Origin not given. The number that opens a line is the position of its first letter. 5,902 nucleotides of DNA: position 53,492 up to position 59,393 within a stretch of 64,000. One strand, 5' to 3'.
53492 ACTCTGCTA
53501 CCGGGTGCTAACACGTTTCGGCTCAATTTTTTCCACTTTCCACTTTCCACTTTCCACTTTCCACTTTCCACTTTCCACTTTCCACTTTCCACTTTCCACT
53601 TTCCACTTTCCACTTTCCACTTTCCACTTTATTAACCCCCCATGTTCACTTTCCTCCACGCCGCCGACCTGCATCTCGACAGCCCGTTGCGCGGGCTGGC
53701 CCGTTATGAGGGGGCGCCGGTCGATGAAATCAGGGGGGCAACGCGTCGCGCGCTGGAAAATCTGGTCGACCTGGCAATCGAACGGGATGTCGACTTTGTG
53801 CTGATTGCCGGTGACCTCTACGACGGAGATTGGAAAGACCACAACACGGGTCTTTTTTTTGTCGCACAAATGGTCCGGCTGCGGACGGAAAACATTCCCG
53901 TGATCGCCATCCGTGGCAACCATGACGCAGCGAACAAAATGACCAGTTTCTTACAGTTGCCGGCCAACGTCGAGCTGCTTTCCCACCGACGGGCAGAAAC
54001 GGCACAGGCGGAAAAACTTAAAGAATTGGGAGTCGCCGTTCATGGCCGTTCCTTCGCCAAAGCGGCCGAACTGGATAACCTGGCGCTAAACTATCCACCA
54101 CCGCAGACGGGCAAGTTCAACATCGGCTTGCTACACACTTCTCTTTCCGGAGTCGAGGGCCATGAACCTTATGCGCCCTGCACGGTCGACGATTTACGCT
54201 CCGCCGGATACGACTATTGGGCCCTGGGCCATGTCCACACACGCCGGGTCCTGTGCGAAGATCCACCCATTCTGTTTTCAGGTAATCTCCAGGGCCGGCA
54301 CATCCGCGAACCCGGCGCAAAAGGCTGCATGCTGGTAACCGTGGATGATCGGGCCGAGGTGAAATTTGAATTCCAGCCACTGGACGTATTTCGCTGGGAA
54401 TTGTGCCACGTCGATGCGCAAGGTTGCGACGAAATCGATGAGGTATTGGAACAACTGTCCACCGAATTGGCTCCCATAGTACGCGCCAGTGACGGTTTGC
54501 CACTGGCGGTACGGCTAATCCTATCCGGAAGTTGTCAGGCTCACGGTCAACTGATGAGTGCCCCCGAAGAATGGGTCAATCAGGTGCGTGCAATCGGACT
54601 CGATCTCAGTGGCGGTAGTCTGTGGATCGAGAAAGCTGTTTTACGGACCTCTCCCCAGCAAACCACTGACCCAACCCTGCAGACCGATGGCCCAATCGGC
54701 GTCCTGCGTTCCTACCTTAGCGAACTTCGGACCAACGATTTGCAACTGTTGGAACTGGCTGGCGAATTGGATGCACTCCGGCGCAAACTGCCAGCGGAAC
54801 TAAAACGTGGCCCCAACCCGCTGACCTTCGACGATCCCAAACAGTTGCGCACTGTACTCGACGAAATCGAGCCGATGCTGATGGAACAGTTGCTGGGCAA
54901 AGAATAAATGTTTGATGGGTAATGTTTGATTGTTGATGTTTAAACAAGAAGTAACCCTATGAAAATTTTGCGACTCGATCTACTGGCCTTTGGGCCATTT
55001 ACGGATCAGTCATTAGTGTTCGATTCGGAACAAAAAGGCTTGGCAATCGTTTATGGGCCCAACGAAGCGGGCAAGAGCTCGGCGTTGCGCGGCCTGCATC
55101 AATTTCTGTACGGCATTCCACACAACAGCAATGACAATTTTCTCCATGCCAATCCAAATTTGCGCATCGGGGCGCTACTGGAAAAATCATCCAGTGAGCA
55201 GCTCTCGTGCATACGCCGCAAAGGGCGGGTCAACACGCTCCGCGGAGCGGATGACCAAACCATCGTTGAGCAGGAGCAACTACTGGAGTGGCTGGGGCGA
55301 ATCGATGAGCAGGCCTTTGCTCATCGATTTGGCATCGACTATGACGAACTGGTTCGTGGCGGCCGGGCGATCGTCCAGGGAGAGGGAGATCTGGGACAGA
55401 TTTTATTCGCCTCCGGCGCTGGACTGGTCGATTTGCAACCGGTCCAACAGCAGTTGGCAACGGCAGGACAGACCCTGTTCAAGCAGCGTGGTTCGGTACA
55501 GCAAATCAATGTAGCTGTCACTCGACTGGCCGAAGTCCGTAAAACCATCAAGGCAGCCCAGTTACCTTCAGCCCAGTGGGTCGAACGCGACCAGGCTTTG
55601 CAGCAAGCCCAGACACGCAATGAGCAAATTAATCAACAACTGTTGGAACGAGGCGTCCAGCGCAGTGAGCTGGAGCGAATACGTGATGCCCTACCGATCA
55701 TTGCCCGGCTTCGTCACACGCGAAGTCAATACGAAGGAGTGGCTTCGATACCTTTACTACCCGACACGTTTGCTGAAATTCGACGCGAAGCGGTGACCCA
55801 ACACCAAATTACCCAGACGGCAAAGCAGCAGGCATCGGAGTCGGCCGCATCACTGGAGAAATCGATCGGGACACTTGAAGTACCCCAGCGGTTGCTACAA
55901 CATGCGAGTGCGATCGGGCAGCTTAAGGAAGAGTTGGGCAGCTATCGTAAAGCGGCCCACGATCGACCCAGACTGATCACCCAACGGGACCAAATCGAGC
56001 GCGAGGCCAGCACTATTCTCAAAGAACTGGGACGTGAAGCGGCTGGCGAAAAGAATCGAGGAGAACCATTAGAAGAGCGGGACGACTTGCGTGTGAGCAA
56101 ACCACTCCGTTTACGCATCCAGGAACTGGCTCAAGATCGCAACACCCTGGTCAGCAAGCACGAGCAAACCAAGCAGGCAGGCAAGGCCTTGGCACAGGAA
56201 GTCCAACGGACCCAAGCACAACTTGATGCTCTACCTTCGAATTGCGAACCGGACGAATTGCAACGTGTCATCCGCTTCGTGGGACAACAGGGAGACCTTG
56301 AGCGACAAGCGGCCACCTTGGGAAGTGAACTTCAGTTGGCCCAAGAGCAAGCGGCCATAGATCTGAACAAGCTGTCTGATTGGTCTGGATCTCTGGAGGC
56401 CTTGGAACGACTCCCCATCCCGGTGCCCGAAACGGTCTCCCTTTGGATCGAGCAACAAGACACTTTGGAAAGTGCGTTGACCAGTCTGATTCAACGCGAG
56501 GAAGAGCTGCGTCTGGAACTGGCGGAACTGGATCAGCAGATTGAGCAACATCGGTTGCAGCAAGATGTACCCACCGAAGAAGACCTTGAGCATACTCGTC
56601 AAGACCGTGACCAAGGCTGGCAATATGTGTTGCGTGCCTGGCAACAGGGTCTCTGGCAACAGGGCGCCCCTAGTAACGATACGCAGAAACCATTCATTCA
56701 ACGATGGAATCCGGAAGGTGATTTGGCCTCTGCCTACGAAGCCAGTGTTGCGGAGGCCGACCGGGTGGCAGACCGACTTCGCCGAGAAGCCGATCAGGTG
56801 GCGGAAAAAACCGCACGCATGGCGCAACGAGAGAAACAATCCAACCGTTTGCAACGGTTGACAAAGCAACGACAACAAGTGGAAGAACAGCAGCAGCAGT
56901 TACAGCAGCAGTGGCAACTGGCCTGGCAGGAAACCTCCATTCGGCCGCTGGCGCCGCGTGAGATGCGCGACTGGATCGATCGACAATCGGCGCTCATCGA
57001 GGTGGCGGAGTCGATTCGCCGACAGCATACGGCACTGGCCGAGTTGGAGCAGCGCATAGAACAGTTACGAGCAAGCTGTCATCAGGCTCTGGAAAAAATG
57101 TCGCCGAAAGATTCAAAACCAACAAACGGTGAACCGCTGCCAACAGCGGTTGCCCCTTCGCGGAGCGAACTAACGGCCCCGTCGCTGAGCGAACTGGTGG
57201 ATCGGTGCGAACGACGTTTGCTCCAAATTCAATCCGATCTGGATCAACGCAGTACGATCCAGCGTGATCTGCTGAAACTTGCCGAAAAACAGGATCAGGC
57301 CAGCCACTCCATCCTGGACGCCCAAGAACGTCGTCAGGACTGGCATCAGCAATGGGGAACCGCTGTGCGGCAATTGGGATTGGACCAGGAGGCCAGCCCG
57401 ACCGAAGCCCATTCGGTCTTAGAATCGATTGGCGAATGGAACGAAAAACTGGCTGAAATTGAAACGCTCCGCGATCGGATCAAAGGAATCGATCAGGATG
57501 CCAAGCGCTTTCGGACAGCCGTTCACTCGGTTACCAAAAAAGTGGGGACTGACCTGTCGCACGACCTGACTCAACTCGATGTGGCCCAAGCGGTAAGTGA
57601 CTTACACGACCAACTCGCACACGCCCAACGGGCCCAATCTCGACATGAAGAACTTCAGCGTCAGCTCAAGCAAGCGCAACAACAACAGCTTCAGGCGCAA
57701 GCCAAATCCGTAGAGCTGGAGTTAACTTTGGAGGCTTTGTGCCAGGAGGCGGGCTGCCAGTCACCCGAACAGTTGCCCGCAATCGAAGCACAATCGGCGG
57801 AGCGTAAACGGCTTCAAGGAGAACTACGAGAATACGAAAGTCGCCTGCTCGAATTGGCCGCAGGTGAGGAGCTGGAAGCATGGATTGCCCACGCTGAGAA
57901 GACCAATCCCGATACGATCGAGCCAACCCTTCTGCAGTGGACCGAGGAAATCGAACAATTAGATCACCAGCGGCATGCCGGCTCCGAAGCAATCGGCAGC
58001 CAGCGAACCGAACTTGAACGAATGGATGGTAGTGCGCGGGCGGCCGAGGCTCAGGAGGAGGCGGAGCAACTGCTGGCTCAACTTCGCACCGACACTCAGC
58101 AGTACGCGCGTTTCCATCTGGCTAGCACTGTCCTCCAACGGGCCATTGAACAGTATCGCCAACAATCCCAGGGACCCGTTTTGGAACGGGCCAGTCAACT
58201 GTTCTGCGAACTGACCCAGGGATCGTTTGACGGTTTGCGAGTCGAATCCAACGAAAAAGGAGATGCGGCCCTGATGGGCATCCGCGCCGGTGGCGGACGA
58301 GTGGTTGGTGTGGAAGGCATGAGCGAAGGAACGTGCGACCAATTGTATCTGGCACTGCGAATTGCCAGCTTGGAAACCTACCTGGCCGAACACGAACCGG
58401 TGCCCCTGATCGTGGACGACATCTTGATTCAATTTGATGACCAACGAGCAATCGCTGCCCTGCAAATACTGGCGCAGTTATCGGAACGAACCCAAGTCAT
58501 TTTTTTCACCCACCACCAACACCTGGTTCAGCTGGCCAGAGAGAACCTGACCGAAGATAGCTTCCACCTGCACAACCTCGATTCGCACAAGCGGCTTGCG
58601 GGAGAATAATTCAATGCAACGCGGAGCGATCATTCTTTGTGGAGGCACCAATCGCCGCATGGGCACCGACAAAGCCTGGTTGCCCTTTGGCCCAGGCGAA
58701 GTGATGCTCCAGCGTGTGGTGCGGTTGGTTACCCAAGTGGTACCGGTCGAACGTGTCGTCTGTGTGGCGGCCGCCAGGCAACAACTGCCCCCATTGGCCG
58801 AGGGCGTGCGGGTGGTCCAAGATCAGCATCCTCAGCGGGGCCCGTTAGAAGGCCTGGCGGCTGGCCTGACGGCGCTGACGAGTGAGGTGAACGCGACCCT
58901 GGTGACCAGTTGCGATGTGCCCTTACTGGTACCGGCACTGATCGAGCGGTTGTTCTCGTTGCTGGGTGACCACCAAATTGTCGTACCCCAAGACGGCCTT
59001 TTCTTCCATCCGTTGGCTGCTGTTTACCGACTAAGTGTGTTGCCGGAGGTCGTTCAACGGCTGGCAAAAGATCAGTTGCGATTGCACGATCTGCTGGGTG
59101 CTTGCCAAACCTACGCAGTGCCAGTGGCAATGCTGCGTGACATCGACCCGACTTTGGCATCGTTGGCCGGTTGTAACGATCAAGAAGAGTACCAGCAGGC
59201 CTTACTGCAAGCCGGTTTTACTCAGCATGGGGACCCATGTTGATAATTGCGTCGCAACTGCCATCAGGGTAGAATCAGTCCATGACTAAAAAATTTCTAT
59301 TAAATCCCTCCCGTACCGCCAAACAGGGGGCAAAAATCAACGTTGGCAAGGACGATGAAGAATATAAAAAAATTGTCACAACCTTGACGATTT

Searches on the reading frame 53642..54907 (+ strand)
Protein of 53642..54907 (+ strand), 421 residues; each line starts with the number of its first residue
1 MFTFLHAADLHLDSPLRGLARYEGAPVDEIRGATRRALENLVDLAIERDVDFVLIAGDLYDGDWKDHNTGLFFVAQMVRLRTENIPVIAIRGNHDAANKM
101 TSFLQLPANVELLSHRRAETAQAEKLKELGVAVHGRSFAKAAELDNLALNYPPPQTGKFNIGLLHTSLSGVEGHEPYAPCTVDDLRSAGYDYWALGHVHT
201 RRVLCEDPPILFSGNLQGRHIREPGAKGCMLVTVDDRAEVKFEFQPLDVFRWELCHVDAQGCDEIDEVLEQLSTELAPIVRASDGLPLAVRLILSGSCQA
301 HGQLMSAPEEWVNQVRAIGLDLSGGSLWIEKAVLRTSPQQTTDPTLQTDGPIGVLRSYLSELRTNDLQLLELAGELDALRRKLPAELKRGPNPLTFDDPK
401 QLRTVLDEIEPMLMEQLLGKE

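Call 7: search_protein_families(library=ncbifam, proteins=[window:53642-54907:+])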
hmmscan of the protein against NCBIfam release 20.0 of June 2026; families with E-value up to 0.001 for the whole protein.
window:53642-54907:+ (421 aa): 8 families
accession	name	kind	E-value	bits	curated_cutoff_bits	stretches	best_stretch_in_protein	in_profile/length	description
NF041031.1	Mre11_Sulfo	equivalog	1.1e-15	57.8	500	1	36-203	26-194/374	DNA double-strand break repair protein Mre11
NF041029.1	Mre11_Pyroc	equivalog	3.4e-15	55.8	600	1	3-114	2-105/438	DNA double-strand break repair protein Mre11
TIGR00619.1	sbcd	subfamily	1.7e-12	47.7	77.65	1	5-105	4-96/252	exonuclease subunit SbcD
NF041030.1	Mre11_Halo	equivalog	2.5e-11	43.4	550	1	27-273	19-256/361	DNA double-strand break repair protein Mre11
NF041753.2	sbcd_Staph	equivalog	4.9e-09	35.5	480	1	37-100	27-91/375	exonuclease subunit SbcD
TIGR04123.1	P_estr_lig_assc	hypoth_equivalog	1.8e-06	27.5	150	1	5-105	24-119/207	ligase-associated DNA damage response endonuclease PdeM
NF008206.2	PRK10966.1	equivalog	8.2e-06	25.2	450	1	36-111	26-101/380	exonuclease subunit SbcD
TIGR03729.1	acc_ester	subfamily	0.00022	20.7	148.25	1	33-121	16-98/239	putative phosphoesterase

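Call 8: search_protein_families(library=pfam, proteins=[window:53642-54907:+])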
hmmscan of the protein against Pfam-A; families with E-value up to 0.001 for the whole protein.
window:53642-54907:+ (421 aa): 2 families
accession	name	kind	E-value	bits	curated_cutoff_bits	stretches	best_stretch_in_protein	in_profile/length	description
PF00149.33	Metallophos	-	4e-15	57.2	21.5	1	3-200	2-190/191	Calcineurin-like phosphoesterase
PF12850.12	Metallophos_2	-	5e-07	30.3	27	1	33-234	11-151/154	Calcineurin-like phosphoesterase superfamily domain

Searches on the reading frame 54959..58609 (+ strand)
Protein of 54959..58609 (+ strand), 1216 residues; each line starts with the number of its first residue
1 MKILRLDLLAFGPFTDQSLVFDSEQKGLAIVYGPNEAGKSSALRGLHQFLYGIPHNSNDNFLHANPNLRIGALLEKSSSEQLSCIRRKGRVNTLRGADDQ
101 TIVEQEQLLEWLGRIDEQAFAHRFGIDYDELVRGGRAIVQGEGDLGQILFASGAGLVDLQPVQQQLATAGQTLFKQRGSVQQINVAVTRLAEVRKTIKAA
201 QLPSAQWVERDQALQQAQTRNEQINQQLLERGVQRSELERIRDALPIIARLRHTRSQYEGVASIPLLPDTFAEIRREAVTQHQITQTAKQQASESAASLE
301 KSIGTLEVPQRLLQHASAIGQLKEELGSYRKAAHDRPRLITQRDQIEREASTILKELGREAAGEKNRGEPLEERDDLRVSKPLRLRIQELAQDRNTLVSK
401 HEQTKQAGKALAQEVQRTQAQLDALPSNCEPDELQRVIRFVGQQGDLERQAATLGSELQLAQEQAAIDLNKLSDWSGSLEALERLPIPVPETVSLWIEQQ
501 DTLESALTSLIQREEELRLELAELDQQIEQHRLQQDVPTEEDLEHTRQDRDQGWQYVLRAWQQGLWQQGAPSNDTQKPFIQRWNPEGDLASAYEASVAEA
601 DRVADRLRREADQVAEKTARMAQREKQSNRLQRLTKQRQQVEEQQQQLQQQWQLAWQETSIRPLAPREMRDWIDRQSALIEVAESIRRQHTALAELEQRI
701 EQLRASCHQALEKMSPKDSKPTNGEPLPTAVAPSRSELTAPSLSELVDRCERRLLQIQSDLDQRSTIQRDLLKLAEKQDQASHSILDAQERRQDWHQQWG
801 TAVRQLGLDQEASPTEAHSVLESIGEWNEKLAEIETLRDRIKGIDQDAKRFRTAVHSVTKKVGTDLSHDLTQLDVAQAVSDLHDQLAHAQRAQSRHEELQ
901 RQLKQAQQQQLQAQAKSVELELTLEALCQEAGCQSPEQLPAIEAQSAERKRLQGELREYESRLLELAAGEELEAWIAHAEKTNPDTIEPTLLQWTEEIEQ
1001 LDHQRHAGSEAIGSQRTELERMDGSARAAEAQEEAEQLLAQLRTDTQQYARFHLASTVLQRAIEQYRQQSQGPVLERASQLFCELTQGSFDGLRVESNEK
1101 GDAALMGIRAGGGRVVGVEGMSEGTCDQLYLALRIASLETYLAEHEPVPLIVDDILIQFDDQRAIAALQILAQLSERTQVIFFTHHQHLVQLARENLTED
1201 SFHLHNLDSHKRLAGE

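Call 7: search_protein_families(library=ncbifam, proteins=[window:54959-58609:+])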
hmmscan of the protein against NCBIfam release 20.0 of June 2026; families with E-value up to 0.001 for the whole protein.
window:54959-58609:+ (1216 aa): 1 family
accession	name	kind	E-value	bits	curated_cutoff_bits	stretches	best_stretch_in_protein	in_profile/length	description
NF045487.1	ASRP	equivalog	6.8e-08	31.6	300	0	300-460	115-274/593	archaea-specific SMC-related protein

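Call 8: search_protein_families(library=pfam, proteins=[window:54959-58609:+])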
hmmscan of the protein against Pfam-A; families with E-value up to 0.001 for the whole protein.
window:54959-58609:+ (1216 aa): 2 families
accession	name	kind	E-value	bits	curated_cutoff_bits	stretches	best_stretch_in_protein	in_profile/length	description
PF13514.12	AAA_27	-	3.8e-69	232.9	22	1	1-207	1-206/206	AAA domain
PF02463.25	SMC_N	-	3.2e-08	33.7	40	1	236-1196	135-208/220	RecF/RecN/SMC N terminal domain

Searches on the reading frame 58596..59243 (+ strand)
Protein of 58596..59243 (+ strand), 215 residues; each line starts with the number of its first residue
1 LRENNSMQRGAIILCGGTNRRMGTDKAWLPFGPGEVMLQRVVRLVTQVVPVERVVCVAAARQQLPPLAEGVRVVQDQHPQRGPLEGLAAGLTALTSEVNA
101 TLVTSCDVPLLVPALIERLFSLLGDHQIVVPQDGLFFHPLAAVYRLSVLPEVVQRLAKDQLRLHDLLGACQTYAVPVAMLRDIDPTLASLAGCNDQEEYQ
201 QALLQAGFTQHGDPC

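Call 7: search_protein_families(library=ncbifam, proteins=[window:58596-59243:+])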
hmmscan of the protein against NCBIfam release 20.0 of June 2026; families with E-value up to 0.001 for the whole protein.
window:58596-59243:+ (215 aa): 19 families
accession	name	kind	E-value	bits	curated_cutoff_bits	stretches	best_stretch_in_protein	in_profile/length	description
NF011056.0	PRK14489.1-1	equivalog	6.1e-28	98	379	1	8-202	5-192/363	bifunctional molybdenum cofactor guanylyltransferase MobA/molybdopterin-guanine dinucleotide biosynthesis adaptor protein MobB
TIGR02665.1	molyb_mobA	equivalog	1.2e-24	87.4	151.85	1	11-180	3-172/186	molybdenum cofactor guanylyltransferase MobA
NF001855.0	PRK00576.1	equivalog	6.3e-24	84.7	205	1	5-172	3-169/197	molybdenum cofactor guanylyltransferase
NF001457.0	PRK00317.1-3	equivalog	9.2e-22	77.5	164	1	11-197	4-188/200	molybdenum cofactor guanylyltransferase MobA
NF002741.0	PRK02726.1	equivalog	6.2e-20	71.7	179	1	9-201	8-193/200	molybdenum cofactor guanylyltransferase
TIGR03310.1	matur_MocA_YgfJ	equivalog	7.4e-16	58.7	186.45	1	11-132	2-126/188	molybdenum cofactor cytidylyltransferase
NF045665.1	NTPtran_DVU1551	equivalog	9.3e-13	47.9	315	1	10-140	2-136/359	DVU_1551 family NTP transferase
NF001837.0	PRK00560.1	equivalog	2.7e-11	43.5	182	1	8-203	8-188/196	molybdenum cofactor guanylyltransferase MobA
NF011057.0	PRK14489.1-2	subfamily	7.6e-10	38.6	541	1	8-178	6-176/363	bifunctional molybdenum cofactor guanylyltransferase MobA/molybdopterin-guanine dinucleotide biosynthesis adaptor protein MobB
NF011059.0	PRK14490.1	equivalog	9.6e-10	38.1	354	1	9-121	181-288/374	bifunctional molybdenum cofactor guanylyltransferase MobA/molybdopterin-guanine dinucleotide biosynthesis adaptor protein MobB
TIGR03552.1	F420_cofC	equivalog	1e-07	31.8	105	1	36-130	31-124/196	2-phospho-L-lactate guanylyltransferase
NF011070.0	PRK14500.1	equivalog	1.8e-07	30.7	606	1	12-145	170-301/358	putative bifunctional molybdopterin-guanine dinucleotide biosynthesis protein MoaC/MobA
NF010932.0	PRK14352.1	equivalog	2e-07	30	611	1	7-121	5-124/488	bifunctional UDP-N-acetylglucosamine diphosphorylase/glucosamine-1-phosphate N-acetyltransferase GlmU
NF011058.0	PRK14489.1-3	exception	2e-07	29.9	820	1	10-164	10-167/382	molybdenum cofactor guanylyltransferase MobA, DUF3305 domain-containing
NF010933.0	PRK14353.1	equivalog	2.7e-05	23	505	1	7-129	4-130/453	bifunctional UDP-N-acetylglucosamine diphosphorylase/glucosamine-1-phosphate N-acetyltransferase GlmU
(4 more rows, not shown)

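Call 8: search_protein_families(library=pfam, proteins=[window:58596-59243:+])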
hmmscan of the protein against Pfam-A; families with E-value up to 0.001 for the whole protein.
window:58596-59243:+ (215 aa): 1 family
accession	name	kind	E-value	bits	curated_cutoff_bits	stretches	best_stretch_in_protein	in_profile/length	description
PF12804.13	NTP_transf_3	-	7.4e-32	111.2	27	1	11-159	1-147/160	MobA-like NTP transferase domain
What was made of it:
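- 58596..59243 (+): mobA-like molybdenum cofactor guanylyltransferase, which makes the guanine dinucleotide form of the pterin cofactor. NCBIfam MobA models give E-values of 1e-24 to 6e-28, and Pfam NTP_transf_3 gives 7e-32 (calls 7, 8).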
